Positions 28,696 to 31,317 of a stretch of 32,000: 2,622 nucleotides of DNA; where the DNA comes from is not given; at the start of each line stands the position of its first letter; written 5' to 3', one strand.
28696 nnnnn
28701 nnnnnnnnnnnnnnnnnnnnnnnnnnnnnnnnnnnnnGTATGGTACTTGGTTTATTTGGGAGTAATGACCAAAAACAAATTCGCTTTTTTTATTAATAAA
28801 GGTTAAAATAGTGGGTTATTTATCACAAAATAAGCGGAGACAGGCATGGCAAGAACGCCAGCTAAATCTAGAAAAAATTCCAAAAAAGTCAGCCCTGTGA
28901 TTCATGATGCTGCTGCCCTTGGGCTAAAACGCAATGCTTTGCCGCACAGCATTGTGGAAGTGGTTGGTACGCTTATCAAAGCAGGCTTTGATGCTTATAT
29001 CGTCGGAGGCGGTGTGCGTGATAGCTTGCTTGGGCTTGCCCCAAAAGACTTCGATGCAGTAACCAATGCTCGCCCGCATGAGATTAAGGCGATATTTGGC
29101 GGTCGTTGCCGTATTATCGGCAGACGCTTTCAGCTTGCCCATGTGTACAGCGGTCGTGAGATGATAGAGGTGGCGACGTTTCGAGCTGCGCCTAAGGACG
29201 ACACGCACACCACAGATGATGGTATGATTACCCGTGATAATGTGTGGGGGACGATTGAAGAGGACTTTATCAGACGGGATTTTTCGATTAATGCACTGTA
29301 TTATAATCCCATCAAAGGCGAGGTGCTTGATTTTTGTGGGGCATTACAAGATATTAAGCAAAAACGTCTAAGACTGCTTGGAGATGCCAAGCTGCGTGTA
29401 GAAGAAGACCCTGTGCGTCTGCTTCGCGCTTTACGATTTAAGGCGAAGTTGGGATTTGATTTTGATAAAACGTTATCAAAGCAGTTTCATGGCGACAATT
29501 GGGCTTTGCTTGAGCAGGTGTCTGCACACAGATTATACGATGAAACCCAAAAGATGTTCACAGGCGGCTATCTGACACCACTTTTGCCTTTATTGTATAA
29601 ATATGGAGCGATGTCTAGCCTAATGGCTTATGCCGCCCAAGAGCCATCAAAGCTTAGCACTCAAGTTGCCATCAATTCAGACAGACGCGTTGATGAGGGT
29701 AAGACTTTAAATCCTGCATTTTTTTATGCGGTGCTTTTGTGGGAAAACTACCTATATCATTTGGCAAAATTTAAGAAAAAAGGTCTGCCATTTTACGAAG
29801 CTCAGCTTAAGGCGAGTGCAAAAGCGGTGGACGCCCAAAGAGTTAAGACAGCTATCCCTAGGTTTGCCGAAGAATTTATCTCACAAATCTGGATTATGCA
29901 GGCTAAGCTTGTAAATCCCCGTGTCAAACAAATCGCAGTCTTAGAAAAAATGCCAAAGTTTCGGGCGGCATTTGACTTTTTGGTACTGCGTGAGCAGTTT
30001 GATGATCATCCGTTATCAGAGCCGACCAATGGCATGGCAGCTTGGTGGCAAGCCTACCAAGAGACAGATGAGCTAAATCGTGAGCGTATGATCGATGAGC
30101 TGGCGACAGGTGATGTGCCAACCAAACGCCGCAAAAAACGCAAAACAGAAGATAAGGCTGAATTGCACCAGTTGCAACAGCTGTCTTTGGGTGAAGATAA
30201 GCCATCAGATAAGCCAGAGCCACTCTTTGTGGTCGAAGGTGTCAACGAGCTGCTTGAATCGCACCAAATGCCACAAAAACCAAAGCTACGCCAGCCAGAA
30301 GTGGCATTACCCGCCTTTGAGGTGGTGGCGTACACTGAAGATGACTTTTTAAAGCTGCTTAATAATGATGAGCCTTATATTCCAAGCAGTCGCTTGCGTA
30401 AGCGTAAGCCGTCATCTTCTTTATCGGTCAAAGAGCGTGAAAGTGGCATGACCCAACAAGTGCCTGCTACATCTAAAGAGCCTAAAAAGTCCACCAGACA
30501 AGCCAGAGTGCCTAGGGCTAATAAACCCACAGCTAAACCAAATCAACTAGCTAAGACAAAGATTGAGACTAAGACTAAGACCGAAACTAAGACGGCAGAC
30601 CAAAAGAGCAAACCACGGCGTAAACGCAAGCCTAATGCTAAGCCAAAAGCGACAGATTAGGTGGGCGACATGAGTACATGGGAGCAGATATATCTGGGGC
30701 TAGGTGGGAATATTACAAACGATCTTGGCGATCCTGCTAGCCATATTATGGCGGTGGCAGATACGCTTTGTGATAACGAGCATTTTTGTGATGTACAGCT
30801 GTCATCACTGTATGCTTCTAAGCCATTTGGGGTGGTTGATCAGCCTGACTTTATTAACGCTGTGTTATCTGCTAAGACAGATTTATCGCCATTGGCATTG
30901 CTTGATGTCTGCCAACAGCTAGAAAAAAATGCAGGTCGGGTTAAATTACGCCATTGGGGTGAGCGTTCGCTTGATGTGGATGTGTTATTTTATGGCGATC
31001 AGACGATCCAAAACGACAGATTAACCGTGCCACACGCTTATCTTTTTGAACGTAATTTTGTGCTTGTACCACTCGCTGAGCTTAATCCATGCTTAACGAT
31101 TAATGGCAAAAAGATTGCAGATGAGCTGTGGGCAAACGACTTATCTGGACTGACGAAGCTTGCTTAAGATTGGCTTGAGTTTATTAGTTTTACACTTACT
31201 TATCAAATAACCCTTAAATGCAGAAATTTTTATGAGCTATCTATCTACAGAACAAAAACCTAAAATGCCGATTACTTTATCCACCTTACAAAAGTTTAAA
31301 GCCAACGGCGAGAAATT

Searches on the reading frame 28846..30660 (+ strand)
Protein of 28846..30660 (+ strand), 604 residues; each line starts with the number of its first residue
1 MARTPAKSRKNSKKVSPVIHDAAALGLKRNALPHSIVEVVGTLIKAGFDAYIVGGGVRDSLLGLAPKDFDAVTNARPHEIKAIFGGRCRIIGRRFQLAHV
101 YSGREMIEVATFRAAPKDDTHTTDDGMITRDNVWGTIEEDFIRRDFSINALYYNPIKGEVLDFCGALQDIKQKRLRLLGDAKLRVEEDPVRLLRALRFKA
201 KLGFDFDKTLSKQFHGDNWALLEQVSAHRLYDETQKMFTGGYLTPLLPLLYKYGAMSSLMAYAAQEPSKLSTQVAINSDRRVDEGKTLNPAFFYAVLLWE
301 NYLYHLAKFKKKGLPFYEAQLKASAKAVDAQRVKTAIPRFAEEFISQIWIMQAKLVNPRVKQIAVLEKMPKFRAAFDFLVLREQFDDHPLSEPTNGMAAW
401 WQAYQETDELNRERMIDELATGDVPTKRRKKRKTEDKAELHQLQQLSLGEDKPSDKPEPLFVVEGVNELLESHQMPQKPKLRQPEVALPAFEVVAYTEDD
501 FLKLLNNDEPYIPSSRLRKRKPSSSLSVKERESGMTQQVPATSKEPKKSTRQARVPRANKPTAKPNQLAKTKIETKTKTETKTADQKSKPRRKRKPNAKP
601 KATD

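Call 10: search_protein_families(library=ncbifam, proteins=[window:28846-30660:+], max_evalue=0.00001)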
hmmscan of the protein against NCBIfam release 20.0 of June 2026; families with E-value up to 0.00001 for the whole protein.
window:28846-30660:+ (604 aa): 9 families
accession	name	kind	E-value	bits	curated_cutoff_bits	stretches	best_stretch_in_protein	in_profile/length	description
TIGR01942.1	pcnB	subfamily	1.7e-106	356.6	305.65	1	26-434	8-415/425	polynucleotide adenylyltransferase PcnB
NF008634.1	PRK11623.1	equivalog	2.4e-85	286.8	702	1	26-433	39-460/469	polynucleotide adenylyltransferase PcnB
NF009814.0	PRK13299.1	equivalog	3.4e-46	158.1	290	1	38-310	11-273/396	CCA tRNA nucleotidyltransferase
TIGR02692.1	tRNA_CCA_actino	equivalog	1.1e-30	106.7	438.8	1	34-249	14-229/466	CCA tRNA nucleotidyltransferase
NF008137.0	PRK10885.1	equivalog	1.9e-19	69.8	451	1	49-260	2-207/409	multifunctional CCA addition/repair protein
NF009813.0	PRK13298.1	equivalog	8.7e-17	61.1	606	1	50-240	3-187/417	tRNA CCA-pyrophosphorylase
NF009812.0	PRK13297.1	equivalog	3.6e-15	56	624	1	46-207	10-160/364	tRNA CCA-pyrophosphorylase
NF009811.0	PRK13296.1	equivalog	1.6e-11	43.7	469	1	50-205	3-149/360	CCA tRNA nucleotidyltransferase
NF041569.1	A-tRNAntase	equivalog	2.1e-11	42.8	1440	1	27-232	455-664/880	A-adding tRNA nucleotidyltransferase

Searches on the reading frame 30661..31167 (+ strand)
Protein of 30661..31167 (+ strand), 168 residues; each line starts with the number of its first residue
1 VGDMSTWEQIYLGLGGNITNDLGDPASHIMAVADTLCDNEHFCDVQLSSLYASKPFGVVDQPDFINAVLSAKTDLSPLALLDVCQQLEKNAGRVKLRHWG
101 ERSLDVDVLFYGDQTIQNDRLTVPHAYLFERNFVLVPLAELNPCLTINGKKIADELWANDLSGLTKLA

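Call 10: search_protein_families(library=ncbifam, proteins=[window:30661-31167:+], max_evalue=0.00001)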
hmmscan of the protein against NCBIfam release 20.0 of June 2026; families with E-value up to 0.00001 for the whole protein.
window:30661-31167:+ (168 aa): 3 families
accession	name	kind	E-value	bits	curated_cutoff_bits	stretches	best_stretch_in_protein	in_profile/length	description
TIGR01498.1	folK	equivalog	5.4e-35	120.3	54.1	1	11-143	2-128/128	2-amino-4-hydroxy-6-hydroxymethyldihydropteridine diphosphokinase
NF010692.0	PRK14092.1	equivalog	4e-31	108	234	1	7-157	7-152/163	2-amino-4-hydroxy-6-hydroxymethyldihydropteridine diphosphokinase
NF007595.0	PRK10239.1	equivalog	1e-28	100.1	252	1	11-154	5-146/159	2-amino-4-hydroxy-6-hydroxymethyldihydropteridine diphosphokinase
